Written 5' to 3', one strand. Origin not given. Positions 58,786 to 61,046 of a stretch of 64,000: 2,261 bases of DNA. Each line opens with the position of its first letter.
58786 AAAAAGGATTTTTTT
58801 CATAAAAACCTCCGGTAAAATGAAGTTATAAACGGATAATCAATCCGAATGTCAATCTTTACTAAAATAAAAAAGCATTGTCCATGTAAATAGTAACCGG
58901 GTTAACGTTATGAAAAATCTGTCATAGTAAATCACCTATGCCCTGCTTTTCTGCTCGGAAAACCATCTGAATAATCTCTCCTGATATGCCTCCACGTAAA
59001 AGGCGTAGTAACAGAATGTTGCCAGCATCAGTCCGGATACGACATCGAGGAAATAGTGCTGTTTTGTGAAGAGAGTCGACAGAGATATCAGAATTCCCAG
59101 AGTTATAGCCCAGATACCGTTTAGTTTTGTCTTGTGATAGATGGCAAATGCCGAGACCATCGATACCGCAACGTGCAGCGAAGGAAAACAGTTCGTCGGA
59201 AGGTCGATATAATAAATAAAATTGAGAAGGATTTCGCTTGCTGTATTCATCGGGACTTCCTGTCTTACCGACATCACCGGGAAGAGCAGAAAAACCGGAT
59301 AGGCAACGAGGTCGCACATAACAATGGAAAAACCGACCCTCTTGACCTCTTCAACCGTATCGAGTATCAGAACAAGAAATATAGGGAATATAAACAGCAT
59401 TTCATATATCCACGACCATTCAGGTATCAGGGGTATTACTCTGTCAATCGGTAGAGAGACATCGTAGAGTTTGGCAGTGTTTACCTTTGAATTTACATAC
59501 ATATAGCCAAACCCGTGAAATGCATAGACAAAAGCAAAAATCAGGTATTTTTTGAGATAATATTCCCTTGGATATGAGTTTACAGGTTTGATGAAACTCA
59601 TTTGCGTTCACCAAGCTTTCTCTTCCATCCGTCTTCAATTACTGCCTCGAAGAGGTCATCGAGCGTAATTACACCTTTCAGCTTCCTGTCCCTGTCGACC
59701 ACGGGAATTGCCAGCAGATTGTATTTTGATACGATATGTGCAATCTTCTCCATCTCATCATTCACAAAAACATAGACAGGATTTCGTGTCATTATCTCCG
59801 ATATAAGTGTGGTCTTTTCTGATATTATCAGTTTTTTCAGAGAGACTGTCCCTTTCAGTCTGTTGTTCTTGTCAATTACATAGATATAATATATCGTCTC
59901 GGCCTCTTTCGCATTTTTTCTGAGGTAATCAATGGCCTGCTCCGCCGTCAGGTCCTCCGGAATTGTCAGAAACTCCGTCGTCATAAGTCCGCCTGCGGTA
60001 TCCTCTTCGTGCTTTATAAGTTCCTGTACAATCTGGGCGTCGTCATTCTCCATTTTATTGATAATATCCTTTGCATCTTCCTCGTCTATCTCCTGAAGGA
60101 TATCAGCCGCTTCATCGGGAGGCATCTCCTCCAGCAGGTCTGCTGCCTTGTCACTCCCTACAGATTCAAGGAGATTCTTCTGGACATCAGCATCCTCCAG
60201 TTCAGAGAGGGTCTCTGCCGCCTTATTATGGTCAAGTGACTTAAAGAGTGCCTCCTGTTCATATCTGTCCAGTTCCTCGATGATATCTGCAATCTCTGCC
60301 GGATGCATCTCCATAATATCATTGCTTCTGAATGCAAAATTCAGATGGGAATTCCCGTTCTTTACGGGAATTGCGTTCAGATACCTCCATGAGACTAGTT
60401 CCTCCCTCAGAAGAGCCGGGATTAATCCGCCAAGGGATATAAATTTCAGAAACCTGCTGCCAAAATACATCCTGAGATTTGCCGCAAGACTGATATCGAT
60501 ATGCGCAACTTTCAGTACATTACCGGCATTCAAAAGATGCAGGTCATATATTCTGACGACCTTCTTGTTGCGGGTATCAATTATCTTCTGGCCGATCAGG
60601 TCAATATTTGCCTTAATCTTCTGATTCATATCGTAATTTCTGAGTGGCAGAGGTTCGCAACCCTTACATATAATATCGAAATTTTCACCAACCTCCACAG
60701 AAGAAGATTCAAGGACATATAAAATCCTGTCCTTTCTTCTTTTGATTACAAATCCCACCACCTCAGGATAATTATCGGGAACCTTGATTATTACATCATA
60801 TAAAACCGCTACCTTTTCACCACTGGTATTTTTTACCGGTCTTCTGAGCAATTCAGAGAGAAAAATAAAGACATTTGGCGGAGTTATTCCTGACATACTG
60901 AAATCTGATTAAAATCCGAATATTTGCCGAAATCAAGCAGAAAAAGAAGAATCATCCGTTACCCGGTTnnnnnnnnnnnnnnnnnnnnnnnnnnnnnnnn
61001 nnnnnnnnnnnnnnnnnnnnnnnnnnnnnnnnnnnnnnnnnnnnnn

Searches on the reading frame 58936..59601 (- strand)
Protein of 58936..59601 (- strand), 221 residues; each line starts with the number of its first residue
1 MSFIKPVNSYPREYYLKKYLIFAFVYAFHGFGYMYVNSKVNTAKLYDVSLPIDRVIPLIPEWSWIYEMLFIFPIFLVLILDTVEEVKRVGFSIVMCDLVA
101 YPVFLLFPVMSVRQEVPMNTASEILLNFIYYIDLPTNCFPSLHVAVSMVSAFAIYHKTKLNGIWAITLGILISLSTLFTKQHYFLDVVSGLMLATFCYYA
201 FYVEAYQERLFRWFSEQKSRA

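Call 86: search_protein_families(library=pfam, proteins=[window:58936-59601:-], max_evalue=0.01)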
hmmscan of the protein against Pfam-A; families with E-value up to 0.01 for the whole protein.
window:58936-59601:- (221 aa): 4 families
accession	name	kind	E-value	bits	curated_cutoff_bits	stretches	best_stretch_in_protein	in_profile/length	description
PF14378.12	PAP2_3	-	1.8e-11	44.6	27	1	63-199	33-189/190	PAP2 superfamily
PF01569.27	PAP2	-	2.5e-09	37.4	27.2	1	131-203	47-123/130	PAP2 superfamily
PF14360.12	PAP2_C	-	0.00092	20.2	27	1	144-202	11-72/74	PAP2 superfamily C-terminal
PF24788.1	AtPDCT1_2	-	0.0054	17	27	1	139-198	95-155/160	AtPDCT1/2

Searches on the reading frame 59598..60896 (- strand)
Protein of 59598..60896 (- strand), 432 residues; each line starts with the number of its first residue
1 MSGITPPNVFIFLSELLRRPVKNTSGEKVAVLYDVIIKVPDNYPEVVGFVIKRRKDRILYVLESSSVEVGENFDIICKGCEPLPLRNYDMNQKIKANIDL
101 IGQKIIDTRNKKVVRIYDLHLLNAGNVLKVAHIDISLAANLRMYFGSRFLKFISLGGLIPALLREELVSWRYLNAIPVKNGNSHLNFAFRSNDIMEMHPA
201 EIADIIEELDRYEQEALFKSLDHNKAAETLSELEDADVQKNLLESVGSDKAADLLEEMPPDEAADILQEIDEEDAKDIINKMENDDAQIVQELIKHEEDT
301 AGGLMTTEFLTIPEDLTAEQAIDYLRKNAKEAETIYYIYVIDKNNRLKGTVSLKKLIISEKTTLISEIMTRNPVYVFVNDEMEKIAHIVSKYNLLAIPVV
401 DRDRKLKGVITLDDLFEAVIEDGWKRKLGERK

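Call 86: search_protein_families(library=pfam, proteins=[window:59598-60896:-], max_evalue=0.01)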
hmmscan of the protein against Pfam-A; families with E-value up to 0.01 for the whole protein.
window:59598-60896:- (432 aa): 6 families
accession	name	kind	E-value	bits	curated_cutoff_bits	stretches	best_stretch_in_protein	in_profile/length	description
PF03448.22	MgtE_N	-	8.4e-25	87.7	25.9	1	197-299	1-102/102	MgtE intracellular N domain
PF00571.33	CBS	-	8.4e-23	80.9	24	2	365-420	1-56/57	CBS domain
PF14842.11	FliG_N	-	0.00011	23.1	25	0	247-284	4-41/104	FliG N-terminal domain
PF14841.11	FliG_M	-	0.00017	22.2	25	0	253-282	18-47/76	FliG middle domain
PF05239.21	PRC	-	0.00046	20.6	21.2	0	10-48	3-41/78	PRC-barrel domain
PF18360.6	hnRNP_Q_AcD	-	0.0018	18.8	26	0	250-281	27-58/70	Heterogeneous nuclear ribonucleoprotein Q acidic domain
